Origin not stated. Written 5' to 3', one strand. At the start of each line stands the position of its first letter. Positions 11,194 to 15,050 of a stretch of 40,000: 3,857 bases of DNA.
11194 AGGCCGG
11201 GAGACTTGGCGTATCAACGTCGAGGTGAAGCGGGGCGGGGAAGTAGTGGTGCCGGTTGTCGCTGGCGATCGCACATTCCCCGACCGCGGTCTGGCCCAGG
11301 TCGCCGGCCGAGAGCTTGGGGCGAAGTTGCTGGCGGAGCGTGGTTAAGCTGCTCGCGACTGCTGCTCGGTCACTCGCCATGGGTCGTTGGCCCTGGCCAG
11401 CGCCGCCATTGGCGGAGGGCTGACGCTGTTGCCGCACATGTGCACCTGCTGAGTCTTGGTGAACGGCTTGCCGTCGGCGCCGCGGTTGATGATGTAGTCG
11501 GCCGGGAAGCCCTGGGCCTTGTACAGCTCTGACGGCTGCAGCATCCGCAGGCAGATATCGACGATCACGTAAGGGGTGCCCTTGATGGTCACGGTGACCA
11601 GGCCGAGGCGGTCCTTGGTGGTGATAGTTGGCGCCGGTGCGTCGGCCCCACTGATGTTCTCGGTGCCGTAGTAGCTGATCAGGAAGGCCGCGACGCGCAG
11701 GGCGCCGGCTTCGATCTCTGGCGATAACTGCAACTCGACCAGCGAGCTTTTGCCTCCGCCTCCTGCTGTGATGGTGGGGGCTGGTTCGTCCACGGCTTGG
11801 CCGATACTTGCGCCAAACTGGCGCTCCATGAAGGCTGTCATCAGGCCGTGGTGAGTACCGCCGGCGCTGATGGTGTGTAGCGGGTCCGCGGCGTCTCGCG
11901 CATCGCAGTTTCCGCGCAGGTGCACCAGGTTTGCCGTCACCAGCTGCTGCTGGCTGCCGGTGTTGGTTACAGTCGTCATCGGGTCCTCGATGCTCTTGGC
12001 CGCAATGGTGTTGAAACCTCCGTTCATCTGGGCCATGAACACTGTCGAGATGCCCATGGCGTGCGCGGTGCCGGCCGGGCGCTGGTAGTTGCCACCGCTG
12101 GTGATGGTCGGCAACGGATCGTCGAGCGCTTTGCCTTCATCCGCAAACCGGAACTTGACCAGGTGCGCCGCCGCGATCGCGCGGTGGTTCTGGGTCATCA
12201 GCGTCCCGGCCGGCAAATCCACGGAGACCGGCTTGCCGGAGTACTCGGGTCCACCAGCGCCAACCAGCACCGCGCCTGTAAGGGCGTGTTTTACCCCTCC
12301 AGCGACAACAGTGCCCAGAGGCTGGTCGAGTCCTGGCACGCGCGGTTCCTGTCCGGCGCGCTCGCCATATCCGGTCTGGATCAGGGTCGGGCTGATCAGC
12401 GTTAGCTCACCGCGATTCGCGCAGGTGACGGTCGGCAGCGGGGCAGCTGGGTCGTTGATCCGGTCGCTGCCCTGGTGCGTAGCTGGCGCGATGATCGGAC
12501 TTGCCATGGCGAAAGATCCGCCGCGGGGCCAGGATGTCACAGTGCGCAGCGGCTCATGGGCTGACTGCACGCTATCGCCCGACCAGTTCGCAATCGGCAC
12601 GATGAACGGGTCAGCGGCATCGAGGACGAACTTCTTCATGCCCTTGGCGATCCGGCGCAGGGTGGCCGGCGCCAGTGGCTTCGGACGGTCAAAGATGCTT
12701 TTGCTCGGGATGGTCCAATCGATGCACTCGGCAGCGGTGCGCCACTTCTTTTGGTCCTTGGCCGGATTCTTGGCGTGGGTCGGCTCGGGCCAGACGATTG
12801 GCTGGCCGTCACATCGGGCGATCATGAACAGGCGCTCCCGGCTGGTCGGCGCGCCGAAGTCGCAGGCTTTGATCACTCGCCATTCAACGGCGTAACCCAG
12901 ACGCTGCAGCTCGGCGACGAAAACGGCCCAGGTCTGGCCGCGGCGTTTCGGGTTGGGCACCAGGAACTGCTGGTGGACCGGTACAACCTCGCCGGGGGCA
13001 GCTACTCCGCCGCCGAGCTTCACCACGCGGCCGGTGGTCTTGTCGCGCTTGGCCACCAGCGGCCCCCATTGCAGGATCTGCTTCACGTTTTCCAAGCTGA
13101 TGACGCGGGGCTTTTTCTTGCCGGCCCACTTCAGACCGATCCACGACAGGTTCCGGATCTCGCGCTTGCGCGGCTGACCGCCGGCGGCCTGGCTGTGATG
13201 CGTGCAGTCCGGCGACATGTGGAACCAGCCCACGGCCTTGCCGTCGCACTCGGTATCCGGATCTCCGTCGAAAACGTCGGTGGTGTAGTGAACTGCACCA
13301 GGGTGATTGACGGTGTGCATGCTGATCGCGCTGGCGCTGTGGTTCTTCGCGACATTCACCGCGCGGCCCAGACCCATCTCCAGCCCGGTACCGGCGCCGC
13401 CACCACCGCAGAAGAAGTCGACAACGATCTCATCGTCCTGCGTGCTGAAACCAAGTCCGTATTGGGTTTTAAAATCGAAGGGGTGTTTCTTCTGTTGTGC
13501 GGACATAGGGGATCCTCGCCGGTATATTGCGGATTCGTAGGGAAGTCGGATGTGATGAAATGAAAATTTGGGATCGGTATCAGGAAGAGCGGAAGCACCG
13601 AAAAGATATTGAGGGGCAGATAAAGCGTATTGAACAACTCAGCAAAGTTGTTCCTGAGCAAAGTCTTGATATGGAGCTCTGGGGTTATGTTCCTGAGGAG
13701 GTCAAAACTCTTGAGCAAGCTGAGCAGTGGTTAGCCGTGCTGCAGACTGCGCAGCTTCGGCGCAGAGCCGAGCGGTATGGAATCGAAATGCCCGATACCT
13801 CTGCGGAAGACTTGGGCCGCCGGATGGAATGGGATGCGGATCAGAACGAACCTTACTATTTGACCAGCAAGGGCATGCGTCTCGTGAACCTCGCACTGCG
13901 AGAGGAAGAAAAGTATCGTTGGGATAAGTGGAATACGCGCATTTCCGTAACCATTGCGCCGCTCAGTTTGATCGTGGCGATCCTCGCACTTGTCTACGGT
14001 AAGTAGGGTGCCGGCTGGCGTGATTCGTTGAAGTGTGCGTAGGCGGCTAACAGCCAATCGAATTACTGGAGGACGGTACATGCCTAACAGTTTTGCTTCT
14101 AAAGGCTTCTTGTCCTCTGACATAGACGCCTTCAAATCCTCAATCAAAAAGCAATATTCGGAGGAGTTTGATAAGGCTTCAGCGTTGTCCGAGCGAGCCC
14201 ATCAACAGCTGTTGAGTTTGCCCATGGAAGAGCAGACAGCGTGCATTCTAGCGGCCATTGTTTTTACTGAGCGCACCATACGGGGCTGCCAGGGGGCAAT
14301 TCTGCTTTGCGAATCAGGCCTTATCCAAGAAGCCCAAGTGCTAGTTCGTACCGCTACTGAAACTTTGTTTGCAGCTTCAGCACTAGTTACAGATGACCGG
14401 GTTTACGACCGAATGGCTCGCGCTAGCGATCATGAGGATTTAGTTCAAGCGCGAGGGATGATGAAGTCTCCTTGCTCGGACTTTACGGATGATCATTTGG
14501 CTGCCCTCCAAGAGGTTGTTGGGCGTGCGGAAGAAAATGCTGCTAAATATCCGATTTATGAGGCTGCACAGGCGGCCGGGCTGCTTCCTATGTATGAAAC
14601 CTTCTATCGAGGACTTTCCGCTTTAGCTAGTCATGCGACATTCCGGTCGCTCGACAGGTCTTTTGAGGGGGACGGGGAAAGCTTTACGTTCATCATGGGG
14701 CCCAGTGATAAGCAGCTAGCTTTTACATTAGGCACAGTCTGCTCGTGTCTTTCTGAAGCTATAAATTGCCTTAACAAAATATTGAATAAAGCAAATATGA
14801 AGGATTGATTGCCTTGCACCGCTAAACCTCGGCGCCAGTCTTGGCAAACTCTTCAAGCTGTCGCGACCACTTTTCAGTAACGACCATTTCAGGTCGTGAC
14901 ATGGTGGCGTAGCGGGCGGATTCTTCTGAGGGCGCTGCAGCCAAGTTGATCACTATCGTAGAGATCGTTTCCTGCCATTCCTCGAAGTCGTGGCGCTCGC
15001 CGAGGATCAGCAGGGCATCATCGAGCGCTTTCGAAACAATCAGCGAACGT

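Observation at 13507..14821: Opposite-strand AT-richer two-gene insert: membrane-anchored protein plus AbiV/DUF5677-like helical protein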

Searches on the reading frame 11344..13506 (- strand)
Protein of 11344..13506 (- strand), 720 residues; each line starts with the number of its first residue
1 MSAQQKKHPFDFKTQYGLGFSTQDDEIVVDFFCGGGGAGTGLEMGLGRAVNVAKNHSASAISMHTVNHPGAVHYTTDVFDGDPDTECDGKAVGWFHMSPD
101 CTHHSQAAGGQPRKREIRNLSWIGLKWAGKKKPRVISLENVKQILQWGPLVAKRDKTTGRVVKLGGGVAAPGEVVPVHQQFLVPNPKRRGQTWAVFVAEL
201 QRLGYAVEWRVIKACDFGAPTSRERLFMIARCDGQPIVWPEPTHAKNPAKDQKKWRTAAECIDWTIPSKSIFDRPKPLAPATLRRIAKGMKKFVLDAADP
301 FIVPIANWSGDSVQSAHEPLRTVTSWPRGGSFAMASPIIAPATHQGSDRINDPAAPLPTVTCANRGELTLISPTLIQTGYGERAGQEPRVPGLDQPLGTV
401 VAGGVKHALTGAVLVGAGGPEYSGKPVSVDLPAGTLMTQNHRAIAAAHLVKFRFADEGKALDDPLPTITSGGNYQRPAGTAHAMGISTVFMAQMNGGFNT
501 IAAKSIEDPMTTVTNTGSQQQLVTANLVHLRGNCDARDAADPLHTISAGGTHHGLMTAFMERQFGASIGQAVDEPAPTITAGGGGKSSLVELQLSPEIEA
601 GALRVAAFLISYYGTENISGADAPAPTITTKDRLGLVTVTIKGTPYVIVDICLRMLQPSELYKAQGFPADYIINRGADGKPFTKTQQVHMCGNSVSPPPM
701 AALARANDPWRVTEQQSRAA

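Call 71: search_protein_families(library=pfam, proteins=[window:11344-13506:-], max_evalue=0.01)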
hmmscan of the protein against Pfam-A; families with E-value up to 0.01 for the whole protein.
window:11344-13506:- (720 aa): 1 family
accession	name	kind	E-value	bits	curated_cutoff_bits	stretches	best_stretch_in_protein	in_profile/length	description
PF00145.23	DNA_methylase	-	1.9e-24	87.1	22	3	187-249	117-176/324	C-5 cytosine-specific DNA methylase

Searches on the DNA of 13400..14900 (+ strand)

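Call 8: search_dna_similar(query=window:13400-14900:+, collection=phages, mode=near, max_rows=20)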
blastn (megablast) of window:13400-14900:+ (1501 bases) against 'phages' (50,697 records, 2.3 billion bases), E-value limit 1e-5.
No match.
